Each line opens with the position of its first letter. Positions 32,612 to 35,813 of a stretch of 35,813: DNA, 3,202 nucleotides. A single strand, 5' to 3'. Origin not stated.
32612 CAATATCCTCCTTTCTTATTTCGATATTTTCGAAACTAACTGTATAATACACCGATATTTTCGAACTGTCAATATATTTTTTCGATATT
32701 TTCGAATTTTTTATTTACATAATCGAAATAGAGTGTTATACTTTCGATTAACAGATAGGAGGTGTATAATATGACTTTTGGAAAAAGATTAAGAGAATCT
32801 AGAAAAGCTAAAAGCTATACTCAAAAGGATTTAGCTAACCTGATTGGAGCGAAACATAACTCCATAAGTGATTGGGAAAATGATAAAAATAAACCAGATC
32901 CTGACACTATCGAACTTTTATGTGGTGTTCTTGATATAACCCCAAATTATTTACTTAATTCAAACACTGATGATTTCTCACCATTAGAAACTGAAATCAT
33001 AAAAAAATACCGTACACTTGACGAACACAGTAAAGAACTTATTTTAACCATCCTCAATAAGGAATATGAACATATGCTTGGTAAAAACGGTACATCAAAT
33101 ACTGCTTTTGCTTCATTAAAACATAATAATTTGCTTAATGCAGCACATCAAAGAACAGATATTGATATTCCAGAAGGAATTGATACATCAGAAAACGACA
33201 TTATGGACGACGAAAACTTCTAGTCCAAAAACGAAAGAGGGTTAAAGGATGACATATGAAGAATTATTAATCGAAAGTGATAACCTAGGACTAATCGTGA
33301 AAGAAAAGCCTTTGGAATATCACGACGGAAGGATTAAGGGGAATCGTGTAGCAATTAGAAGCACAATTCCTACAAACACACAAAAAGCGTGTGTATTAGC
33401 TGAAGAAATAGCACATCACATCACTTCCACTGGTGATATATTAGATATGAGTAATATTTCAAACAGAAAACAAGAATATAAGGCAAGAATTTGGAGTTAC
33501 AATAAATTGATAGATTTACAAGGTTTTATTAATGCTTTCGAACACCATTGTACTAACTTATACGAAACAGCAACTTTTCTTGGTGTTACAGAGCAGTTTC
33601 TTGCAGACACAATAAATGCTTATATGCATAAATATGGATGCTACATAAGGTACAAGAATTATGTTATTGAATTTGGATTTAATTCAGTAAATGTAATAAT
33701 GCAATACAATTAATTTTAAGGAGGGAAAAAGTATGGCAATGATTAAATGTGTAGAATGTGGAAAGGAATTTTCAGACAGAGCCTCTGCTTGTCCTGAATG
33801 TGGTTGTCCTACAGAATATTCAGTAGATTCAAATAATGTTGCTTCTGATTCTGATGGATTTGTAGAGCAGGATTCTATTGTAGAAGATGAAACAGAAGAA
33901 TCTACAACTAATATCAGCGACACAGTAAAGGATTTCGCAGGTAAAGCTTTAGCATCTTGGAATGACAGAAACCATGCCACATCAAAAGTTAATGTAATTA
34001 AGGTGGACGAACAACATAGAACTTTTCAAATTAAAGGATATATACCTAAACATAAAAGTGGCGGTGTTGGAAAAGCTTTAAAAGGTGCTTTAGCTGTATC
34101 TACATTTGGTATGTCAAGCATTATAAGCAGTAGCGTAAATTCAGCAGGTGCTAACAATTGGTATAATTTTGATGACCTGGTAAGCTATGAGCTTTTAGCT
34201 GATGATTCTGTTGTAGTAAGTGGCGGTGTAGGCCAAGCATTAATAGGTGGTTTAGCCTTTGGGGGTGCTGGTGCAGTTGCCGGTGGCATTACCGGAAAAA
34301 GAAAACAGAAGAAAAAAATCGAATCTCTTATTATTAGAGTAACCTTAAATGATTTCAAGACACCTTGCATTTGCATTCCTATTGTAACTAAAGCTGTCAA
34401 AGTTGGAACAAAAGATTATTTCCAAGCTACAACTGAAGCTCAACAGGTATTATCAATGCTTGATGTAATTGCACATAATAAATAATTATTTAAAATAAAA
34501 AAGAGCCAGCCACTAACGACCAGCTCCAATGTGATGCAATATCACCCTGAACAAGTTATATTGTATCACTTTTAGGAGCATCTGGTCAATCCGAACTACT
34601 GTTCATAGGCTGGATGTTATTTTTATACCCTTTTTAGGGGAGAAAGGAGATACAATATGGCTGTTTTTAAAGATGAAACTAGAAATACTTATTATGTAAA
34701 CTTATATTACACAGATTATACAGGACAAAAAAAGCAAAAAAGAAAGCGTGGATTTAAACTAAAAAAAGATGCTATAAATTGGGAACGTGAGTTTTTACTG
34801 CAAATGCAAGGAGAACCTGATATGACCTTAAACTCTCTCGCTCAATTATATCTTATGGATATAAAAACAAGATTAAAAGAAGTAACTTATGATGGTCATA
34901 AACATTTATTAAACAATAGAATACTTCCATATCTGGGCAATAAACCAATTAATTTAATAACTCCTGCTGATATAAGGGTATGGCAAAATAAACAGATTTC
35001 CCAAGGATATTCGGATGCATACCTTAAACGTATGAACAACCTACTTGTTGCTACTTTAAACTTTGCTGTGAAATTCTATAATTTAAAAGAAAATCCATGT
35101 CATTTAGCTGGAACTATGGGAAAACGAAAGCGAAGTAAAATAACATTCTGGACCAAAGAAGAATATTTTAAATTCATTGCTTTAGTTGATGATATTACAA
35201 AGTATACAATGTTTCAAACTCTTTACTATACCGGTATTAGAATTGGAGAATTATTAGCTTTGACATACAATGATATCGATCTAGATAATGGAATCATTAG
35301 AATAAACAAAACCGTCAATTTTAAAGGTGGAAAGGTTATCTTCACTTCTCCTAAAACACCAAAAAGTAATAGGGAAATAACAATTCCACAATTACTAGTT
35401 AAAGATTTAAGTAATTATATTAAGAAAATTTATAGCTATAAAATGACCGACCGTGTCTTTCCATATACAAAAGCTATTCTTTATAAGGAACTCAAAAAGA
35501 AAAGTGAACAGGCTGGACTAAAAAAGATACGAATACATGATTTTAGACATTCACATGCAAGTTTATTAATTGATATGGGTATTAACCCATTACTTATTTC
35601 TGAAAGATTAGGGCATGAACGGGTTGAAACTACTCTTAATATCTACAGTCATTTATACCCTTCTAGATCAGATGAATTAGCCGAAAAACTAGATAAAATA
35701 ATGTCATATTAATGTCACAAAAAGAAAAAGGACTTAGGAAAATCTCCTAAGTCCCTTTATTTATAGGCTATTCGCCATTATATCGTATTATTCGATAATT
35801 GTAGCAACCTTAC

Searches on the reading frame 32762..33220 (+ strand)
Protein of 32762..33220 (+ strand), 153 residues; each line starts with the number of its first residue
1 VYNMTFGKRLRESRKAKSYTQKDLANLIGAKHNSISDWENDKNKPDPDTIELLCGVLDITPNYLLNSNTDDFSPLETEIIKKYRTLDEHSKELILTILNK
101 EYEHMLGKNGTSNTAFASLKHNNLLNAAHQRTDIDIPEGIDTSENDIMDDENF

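Call 29: search_protein_families(library=pfam, alignment_id=A2, max_evalue=0.01)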
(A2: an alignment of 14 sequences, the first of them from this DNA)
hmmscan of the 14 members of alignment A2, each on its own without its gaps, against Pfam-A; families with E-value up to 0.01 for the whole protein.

A. member 1, seq(153 aa): 5 families
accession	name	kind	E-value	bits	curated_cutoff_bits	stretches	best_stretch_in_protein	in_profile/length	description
PF01381.28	HTH_3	-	1.4e-12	47.9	23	1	10-64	1-55/55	Helix-turn-helix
PF12844.13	HTH_19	-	6.8e-11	42.4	30.2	1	7-66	1-60/64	Helix-turn-helix domain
PF13560.12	HTH_31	-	1.7e-08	35.1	27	1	6-60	2-57/64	Helix-turn-helix domain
PF13443.12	HTH_26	-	1.6e-07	31.9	22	1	9-65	1-58/63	Cro/C1-type HTH DNA-binding domain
PF15731.11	MqsA_antitoxin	-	0.0036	17.8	30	1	8-64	72-127/131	Antitoxin component of bacterial toxin-antitoxin system, MqsA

B. families by the number of members that match (of 14 scanned): 22 families
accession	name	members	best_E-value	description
PF01381.28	HTH_3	13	1.4e-20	Helix-turn-helix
PF12844.13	HTH_19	12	1.2e-14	Helix-turn-helix domain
PF13560.12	HTH_31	12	8.5e-13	Helix-turn-helix domain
PF13443.12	HTH_26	8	2.6e-14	Cro/C1-type HTH DNA-binding domain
PF00717.28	Peptidase_S24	5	1.4e-30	Peptidase S24-like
PF07022.19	Phage_CI_repr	4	4.3e-06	Bacteriophage CI repressor helix-turn-helix domain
PF13744.12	HTH_37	2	0.0001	Helix-turn-helix domain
PF15731.11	MqsA_antitoxin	2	0.00022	Antitoxin component of bacterial toxin-antitoxin system, MqsA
PF20432.4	Xre-like-HTH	1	9e-07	Antitoxin Xre-like helix-turn-helix domain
PF12802.13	MarR_2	1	1.2e-06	MarR family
PF01022.26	HTH_5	1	1.3e-05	Bacterial regulatory protein, arsR family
PF01978.25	TrmB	1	7.4e-05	Sugar-specific transcriptional regulator TrmB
PF20317.4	HTH_60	1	0.00026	Helix-turn-helix domain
PF13384.12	HTH_23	1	0.00048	Homeodomain-like domain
PF09339.16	HTH_IclR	1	0.0026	IclR helix-turn-helix domain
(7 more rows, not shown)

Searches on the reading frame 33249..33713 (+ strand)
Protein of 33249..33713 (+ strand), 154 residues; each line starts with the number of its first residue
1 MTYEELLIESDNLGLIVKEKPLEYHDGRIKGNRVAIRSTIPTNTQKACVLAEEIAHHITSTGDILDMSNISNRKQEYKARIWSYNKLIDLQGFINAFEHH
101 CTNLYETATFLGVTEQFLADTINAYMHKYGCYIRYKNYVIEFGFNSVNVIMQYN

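Call 52: search_protein_families(library=pfam, proteins=[window:33249-33713:+], max_evalue=0.001)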
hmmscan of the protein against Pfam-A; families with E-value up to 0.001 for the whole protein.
window:33249-33713:+ (154 aa): 1 family
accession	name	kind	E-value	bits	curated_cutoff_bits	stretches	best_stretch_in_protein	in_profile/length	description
PF06114.19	Peptidase_M78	-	2.2e-08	34.4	22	1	23-121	19-121/123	IrrE N-terminal-like domain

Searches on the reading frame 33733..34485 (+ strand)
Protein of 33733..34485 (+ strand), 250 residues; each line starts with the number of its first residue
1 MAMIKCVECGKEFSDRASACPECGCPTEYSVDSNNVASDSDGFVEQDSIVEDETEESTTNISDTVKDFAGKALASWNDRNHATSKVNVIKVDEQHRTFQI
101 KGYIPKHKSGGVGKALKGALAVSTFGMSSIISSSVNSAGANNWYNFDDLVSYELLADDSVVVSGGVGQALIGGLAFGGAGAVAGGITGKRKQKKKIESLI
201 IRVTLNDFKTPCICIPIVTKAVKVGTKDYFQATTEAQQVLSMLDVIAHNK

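Call 52: search_protein_families(library=pfam, proteins=[window:33733-34485:+], max_evalue=0.001)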
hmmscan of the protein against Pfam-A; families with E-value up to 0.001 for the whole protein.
window:33733-34485:+ (250 aa): 1 family
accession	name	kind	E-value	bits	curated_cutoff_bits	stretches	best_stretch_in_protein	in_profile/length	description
PF13248.11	Zn_ribbon_3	-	0.00015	21.5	27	1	2-24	1-23/26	zinc-ribbon domain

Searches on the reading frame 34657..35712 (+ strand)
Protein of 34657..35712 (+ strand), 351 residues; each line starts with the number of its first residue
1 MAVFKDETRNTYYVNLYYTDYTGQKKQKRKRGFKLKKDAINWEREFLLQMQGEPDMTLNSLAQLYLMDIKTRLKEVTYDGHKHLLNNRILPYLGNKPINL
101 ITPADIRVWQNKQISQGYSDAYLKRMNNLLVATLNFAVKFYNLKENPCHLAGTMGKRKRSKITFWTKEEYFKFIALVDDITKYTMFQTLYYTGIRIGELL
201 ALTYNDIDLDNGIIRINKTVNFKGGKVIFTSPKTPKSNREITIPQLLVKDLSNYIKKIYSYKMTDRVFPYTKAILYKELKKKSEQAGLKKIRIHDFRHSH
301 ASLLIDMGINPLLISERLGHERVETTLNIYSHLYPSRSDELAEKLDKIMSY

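Call 52: search_protein_families(library=pfam, proteins=[window:34657-35712:+], max_evalue=0.001)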
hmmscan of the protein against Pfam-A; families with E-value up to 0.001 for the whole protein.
window:34657-35712:+ (351 aa): 3 families
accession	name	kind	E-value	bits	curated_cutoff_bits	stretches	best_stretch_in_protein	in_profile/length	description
PF00589.27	Phage_integrase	-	3.6e-25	89.1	27.1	1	167-335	5-170/172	Phage integrase family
PF14659.12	Phage_int_SAM_3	-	4.1e-16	59.4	22.6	1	57-112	1-56/58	Phage integrase, N-terminal SAM-like domain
PF14657.12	Arm-DNA-bind_4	-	5.9e-15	55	22.3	1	11-52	1-44/47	Arm DNA-binding domain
